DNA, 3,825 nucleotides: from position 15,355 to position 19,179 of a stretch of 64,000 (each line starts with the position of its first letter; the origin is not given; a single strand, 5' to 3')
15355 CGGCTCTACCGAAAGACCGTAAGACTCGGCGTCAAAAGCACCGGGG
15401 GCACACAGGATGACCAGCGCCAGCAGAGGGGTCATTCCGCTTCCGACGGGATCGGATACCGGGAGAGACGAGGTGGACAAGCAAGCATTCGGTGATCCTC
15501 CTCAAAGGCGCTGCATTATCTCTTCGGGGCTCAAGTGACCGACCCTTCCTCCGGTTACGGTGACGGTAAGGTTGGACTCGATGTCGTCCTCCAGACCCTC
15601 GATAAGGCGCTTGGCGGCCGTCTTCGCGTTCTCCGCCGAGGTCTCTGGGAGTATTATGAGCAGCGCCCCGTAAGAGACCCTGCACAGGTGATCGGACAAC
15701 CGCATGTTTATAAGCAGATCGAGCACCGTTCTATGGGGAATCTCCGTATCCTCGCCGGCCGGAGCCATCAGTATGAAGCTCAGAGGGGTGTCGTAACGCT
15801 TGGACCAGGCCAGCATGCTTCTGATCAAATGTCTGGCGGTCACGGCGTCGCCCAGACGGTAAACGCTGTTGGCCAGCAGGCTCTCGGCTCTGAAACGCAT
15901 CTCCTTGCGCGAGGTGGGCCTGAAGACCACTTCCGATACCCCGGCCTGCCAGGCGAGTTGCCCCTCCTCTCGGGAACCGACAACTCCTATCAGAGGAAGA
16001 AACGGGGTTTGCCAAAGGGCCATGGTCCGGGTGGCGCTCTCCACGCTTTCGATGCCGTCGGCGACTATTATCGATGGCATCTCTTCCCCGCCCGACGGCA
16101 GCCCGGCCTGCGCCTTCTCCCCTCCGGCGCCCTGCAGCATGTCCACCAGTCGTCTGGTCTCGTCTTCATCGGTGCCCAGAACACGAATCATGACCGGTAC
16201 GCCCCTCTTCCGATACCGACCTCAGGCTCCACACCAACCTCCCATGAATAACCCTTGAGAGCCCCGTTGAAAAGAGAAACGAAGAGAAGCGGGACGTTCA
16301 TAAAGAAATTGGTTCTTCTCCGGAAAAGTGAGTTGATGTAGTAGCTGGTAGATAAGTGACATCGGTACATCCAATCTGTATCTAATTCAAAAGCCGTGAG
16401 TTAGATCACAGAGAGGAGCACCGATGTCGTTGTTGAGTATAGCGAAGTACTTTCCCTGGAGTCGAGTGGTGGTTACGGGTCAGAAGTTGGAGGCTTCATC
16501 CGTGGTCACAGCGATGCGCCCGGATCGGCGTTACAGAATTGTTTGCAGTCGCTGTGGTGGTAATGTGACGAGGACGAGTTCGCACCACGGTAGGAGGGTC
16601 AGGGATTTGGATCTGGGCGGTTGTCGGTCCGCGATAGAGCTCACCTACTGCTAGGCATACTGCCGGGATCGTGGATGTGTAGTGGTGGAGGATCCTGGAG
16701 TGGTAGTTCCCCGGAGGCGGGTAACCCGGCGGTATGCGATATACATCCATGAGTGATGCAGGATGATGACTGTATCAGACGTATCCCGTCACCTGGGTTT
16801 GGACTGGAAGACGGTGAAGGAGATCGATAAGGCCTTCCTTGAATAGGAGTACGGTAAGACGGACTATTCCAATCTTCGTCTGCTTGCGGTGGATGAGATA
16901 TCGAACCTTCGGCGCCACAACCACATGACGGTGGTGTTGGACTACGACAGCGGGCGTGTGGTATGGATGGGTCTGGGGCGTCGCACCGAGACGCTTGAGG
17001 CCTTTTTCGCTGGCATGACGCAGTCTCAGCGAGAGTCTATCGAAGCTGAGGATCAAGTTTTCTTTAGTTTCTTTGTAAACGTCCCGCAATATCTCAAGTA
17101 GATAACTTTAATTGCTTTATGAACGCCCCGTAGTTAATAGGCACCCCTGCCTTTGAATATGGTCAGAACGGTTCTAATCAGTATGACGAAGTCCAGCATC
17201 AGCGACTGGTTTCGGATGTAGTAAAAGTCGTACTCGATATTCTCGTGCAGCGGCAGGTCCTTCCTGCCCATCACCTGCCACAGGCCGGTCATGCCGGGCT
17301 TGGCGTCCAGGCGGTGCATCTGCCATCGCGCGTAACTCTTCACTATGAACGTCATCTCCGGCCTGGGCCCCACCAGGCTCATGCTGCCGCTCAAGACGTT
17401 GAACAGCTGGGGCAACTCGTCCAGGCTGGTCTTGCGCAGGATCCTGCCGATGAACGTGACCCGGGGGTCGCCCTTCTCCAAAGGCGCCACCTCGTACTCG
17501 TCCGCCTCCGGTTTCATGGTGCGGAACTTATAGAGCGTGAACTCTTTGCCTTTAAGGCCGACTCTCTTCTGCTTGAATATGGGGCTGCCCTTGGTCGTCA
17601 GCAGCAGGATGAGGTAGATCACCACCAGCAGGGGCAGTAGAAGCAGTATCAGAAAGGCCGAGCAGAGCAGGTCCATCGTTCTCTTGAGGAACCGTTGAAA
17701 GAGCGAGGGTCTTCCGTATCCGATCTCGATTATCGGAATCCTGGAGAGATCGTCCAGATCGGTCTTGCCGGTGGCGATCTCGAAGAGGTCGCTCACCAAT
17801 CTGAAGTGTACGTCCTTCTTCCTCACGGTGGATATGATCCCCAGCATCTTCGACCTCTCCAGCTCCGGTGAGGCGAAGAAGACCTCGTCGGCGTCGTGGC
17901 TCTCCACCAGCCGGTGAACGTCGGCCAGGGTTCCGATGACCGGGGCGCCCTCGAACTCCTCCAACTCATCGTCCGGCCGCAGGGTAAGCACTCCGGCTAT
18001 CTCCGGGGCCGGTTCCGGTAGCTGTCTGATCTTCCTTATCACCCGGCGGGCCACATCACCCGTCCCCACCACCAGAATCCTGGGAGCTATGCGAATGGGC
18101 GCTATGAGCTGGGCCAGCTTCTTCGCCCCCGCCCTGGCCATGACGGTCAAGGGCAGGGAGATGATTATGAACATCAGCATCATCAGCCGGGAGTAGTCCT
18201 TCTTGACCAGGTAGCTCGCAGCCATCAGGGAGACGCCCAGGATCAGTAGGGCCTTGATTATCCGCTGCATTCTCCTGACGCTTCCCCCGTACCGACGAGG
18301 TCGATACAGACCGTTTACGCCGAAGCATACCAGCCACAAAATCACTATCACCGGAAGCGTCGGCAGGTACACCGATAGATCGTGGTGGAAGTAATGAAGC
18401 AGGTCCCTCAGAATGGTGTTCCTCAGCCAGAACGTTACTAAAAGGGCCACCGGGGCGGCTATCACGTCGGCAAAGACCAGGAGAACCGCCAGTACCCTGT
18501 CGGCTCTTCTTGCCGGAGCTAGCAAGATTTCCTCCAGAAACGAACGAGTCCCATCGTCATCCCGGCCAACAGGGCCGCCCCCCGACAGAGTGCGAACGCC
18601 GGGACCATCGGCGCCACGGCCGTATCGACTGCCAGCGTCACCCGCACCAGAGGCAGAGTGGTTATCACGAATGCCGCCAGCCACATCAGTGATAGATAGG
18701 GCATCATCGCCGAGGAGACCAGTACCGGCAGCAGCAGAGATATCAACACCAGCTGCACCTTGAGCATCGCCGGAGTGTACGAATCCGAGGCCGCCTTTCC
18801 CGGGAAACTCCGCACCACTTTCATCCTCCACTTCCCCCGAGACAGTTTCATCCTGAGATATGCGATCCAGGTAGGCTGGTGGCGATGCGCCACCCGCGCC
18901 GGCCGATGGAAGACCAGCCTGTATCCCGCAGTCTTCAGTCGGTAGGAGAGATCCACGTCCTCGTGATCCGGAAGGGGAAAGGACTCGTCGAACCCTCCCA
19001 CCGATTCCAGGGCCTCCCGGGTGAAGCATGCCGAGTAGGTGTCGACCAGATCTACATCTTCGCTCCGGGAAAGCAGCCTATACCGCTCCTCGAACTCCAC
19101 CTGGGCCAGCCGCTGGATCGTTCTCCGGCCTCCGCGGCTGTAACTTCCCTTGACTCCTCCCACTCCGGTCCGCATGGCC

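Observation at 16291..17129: Decayed ISL3-family IS whose inverted repeats share their terminal 9 nt (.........) with the MITEs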

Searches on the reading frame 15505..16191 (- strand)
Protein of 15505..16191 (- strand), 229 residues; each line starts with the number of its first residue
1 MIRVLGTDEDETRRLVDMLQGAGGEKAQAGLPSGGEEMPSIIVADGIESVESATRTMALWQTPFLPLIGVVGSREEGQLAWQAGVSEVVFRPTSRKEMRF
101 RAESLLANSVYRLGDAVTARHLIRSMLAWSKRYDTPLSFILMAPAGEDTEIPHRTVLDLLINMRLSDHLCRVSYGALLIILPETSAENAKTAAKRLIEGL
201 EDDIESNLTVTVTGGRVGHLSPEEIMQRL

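Call 13: search_protein_families(library=pfam, proteins=[window:15505-16191:-], max_evalue=0.01)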
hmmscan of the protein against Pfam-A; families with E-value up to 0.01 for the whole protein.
window:15505-16191:- (229 aa): 0 families

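Call 14: search_protein_families(library=ncbifam, proteins=[window:15505-16191:-], max_evalue=0.01)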
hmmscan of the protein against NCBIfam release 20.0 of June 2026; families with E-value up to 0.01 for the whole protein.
window:15505-16191:- (229 aa): 1 family
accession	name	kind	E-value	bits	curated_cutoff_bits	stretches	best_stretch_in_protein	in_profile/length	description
NF047654.1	DiguCycDgcRLepto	equivalog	0.0055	15.6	500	0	158-217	197-261/295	diguanylate cyclase DgcR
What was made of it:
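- Checked: Its 'GGDEF-like' label rests only on a weak hit (E=0.0055; call 14).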

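Call 44: find_homologous_proteins(query=window:15505-16191:-, max_evalue=1e-20)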
Query window:15505-16191:- (229 aa): 2 proteins with E <= 1e-20 among 722 candidates.
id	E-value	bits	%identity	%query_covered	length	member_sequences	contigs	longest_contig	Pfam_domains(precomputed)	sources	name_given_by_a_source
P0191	2.8e-143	493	100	100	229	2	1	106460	-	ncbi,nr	ncbi:hypothetical protein GF402_10975 [Candidatus Fermentibacteria bacterium]|nr:hypothetical protei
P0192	2.4e-112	392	77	100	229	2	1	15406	-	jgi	jgi:hypothetical protein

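Call 45: find_encoding_contigs(protein=P0192, flank=6000, max_places=4)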
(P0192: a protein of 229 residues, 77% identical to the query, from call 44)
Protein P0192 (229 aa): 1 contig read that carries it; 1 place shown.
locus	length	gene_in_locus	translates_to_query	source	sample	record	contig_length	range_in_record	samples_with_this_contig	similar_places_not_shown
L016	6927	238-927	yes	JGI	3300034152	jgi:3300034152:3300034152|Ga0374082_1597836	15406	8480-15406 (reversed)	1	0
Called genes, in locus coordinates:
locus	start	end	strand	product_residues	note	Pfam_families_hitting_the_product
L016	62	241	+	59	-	-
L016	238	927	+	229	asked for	-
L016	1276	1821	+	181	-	-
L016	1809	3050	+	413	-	-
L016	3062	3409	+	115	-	PF16561:AMPK1_CBM (weak)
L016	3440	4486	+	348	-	PF00005:ABC_tran, PF13304:AAA_21 (faint), PF17912:OB_MalK (weak), PF08402:TOBE_2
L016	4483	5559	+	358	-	PF00953:Glycos_transf_4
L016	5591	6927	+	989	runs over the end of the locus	PF04932:Wzy_C, PF13181:TPR_8 (faint)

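Call 46: find_encoding_contigs(protein=P0191, flank=3000, max_places=4)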
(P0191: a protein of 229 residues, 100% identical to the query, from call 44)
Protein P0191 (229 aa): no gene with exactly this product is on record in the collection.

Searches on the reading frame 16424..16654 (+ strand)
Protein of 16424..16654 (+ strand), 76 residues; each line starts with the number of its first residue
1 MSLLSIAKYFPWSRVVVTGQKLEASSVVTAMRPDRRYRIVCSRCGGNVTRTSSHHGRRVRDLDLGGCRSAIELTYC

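Call 64: find_encoding_contigs(protein=window:16424-16654:+, flank=3000, max_places=8)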
Protein window:16424-16654:+ (76 aa): no gene with exactly this product is on record in the collection.

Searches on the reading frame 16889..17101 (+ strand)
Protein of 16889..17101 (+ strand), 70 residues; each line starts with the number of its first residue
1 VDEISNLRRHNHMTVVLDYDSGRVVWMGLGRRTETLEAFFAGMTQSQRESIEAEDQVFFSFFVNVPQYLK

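Call 65: find_encoding_contigs(protein=window:16889-17101:+, flank=3000, max_places=8)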
Protein window:16889-17101:+ (70 aa): no gene with exactly this product is on record in the collection.

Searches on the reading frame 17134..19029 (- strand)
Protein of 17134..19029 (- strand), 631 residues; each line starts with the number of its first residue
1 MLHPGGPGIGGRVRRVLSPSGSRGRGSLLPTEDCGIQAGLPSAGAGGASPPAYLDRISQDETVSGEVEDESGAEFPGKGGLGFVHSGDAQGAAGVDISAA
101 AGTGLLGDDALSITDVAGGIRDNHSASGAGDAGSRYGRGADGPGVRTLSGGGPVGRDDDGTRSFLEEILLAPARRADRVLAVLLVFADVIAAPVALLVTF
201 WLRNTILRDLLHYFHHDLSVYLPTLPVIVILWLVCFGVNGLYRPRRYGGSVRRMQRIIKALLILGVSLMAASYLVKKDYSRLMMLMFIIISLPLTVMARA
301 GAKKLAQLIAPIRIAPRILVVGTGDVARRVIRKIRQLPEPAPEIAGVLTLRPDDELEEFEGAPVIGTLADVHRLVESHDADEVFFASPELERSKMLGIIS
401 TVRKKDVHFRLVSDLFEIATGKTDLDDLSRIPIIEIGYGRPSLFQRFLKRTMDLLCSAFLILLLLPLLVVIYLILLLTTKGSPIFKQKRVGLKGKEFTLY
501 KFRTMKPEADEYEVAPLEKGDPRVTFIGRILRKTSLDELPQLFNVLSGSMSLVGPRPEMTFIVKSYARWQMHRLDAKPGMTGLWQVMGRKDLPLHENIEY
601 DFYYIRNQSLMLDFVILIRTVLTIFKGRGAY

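Call 13: search_protein_families(library=pfam, proteins=[window:17137-19029:-], max_evalue=0.01)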
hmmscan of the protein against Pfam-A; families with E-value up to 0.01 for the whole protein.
window:17137-19029:- (631 aa): 2 families
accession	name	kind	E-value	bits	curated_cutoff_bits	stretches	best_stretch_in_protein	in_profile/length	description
PF02397.22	Bac_transf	-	4.9e-63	212.3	27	1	449-626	1-179/179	Bacterial sugar transferase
PF13727.12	CoA_binding_3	-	1.8e-22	80.6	25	1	239-412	3-174/175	CoA-binding domain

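Call 14: search_protein_families(library=ncbifam, proteins=[window:17137-19029:-], max_evalue=0.01)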
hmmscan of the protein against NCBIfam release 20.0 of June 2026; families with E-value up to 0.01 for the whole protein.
window:17137-19029:- (631 aa): 10 families
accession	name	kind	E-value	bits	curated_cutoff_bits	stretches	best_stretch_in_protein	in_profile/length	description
TIGR03025.1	EPS_sugtrans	subfamily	1.9e-120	403.1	295.55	1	195-631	6-445/445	exopolysaccharide biosynthesis polyprenyl glycosylphosphotransferase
TIGR03023.1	WcaJ_sugtrans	equivalog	1.7e-109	367.1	410.75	1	192-631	7-453/453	undecaprenyl-phosphate glucose phosphotransferase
TIGR03022.1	WbaP_sugtrans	subfamily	1.9e-85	287.8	403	1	184-631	1-456/456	undecaprenyl-phosphate galactose phosphotransferase WbaP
TIGR03013.1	EpsB_2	subfamily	4.3e-68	230.4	393.35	1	205-630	15-442/443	TIGR03013 family XrtA/PEP-CTERM system glycosyltransferase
NF041877.1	EPS_EpsZ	equivalog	2.2e-55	188.1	800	1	187-630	14-458/459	exopolysaccharide biosynthesis polyisoprenyl-phosphate hexose-1-phosphate transferase EpsZ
NF007518.0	PRK10124.1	equivalog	1.9e-50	172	684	1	195-631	28-464/464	undecaprenyl-phosphate glucose phosphotransferase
NF052601.1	undeca_RfbP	equivalog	5.8e-50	169.8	330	1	443-631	39-244/244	undecaprenyl-phosphate galactose phosphotransferase family protein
NF011751.0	PRK15204.1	equivalog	1.3e-45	155.9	907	1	180-631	13-476/476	undecaprenyl-phosphate galactose phosphotransferase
NF050817.1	PolSacchBiosHfsE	equivalog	5.2e-42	144.1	750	1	229-624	55-459/467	polysaccharide biosynthesis protein HfsE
NF045514.1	glycotran_HepC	equivalog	5.3e-25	88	140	1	442-557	110-211/220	heterocyst development glycosyltransferase HepC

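Call 18: find_encoding_contigs(protein=window:17134-19029:-, flank=4000, max_places=8)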
Protein window:17134-19029:- (631 aa): no gene with exactly this product is on record in the collection.
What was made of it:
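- Tried and rejected: Exact-protein look-ups of window ORFs (the 631-aa ORF, the 229-aa gene, and the 76-aa and 70-aa pseudogene pieces) found nothing on record (calls 18, 46, 64, 65).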

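Call 31: find_homologous_proteins(query=window:17137-19029:-, max_evalue=1e-60)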
Query window:17137-19029:- (631 aa): 70 proteins with E <= 1e-60 among 8000 candidates.
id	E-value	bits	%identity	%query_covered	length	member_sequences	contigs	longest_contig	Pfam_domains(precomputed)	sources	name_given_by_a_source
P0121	5.1e-291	985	97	73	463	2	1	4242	PF13727.13,PF02397.23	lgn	-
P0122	4.4e-267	906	87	73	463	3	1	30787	PF13727.13,PF02397.23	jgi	jgi:exopolysaccharide biosynthesis polyprenyl glycosylphosphotransferase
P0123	1.8e-185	636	61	73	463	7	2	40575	PF13727.13,PF02397.23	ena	-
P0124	4.3e-185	635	60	73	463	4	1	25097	PF13727.13,PF02397.23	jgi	-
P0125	6.1e-185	634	62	73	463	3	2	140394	PF13727.13,PF02397.23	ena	-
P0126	2.6e-184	632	61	73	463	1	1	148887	PF13727.13,PF02397.23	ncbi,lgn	-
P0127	4.7e-184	632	62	73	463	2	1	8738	PF13727.13,PF02397.23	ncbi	-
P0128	1.0e-183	630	62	73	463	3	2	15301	PF13727.13,PF02397.23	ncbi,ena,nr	ncbi:MAG: sugar transferase [Candidatus Fermentibacteraceae bacterium]|nr:sugar transferase [Candida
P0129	1.8e-183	630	61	73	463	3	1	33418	PF13727.13,PF02397.23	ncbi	-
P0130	9.5e-183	627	61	73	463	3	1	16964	PF13727.13,PF02397.23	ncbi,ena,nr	ncbi:MAG: sugar transferase [Candidatus Aegiribacteria sp.]|nr:sugar transferase [Candidatus Aegirib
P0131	9.5e-183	627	61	73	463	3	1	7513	PF13727.13,PF02397.23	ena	-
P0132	1.0e-182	627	61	73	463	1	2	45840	PF13727.13,PF02397.23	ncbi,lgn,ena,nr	ncbi:MAG: sugar transferase [Candidatus Aegiribacteria sp.]|nr:sugar transferase [Candidatus Aegirib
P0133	1.4e-182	627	61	73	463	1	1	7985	PF13727.13,PF02397.23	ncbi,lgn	-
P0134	1.6e-182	626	61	73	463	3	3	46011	PF13727.13,PF02397.23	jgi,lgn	jgi:exopolysaccharide biosynthesis polyprenyl glycosylphosphotransferase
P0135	6.2e-182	625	62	73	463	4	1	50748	PF13727.13,PF02397.23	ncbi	ncbi:MAG: sugar transferase [Candidatus Aegiribacteria sp.]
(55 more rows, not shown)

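Call 32: find_encoding_contigs(protein=P0121, flank=5000, max_places=4)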
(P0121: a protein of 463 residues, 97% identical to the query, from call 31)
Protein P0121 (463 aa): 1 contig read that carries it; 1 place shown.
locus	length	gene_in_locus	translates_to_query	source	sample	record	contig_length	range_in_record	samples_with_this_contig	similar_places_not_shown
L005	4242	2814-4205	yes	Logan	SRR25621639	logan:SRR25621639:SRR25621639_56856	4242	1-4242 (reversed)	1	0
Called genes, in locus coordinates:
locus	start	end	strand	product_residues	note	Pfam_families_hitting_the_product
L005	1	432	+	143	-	?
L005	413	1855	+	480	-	PF02310:B12-binding, PF04055:Radical_SAM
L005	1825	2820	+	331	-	PF00535:Glycos_transf_2, PF13641:Glyco_tranf_2_3, PF10111:Glyco_tranf_2_2 (faint), PF13506:Glyco_transf_21 (weak), PF13632:Glyco_trans_2_3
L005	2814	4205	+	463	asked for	PF13727:CoA_binding_3, PF02397:Bac_transf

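Call 33: find_encoding_contigs(protein=P0122, flank=5000, max_places=4)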
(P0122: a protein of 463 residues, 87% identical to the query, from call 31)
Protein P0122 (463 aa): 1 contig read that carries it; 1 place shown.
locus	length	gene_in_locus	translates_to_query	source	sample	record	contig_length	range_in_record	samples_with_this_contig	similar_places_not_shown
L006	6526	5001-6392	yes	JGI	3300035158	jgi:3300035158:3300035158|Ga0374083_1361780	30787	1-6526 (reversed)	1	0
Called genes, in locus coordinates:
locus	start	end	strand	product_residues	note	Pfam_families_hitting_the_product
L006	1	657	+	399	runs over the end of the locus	PF00005:ABC_tran, PF14524:Wzt_C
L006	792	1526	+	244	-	PF04794:YdjC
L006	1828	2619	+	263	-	PF01075:Glyco_transf_9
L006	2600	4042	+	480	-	PF02310:B12-binding, PF04055:Radical_SAM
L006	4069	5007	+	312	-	PF00535:Glycos_transf_2, PF13641:Glyco_tranf_2_3, PF13632:Glyco_trans_2_3 (weak)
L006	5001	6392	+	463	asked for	PF13727:CoA_binding_3, PF02397:Bac_transf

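Call 69: find_encoding_contigs(protein=P0126, flank=3000, max_places=2)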
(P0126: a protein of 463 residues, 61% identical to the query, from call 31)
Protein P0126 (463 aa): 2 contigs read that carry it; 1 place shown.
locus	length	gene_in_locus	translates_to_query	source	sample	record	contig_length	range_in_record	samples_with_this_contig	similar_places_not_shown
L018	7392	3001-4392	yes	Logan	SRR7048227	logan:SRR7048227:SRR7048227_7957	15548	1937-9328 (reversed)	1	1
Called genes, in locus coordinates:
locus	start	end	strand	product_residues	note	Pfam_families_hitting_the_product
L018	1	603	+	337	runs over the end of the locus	PF01075:Glyco_transf_9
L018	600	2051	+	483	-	PF02310:B12-binding, PF04055:Radical_SAM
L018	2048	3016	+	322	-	PF00535:Glycos_transf_2, PF13641:Glyco_tranf_2_3, PF10111:Glyco_tranf_2_2 (faint), PF13632:Glyco_trans_2_3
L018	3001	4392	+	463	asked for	PF13727:CoA_binding_3, PF02397:Bac_transf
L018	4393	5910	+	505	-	PF00989:PAS (faint)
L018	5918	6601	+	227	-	-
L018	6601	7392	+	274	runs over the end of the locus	-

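Call 70: find_encoding_contigs(protein=P0125, flank=3000, max_places=2)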
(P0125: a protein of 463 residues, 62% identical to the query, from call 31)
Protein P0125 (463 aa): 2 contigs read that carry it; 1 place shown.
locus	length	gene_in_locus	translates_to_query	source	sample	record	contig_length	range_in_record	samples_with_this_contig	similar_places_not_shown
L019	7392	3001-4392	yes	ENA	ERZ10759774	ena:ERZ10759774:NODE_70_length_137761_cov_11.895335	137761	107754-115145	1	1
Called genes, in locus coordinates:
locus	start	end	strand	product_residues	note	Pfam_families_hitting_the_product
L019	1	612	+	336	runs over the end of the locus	PF01075:Glyco_transf_9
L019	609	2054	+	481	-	PF02310:B12-binding, PF04055:Radical_SAM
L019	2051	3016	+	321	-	PF00535:Glycos_transf_2, PF13641:Glyco_tranf_2_3, PF10111:Glyco_tranf_2_2 (weak), PF13632:Glyco_trans_2_3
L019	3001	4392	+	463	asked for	PF13727:CoA_binding_3, PF02397:Bac_transf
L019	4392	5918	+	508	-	PF08448:PAS_4 (faint)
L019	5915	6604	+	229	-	-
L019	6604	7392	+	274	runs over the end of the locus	-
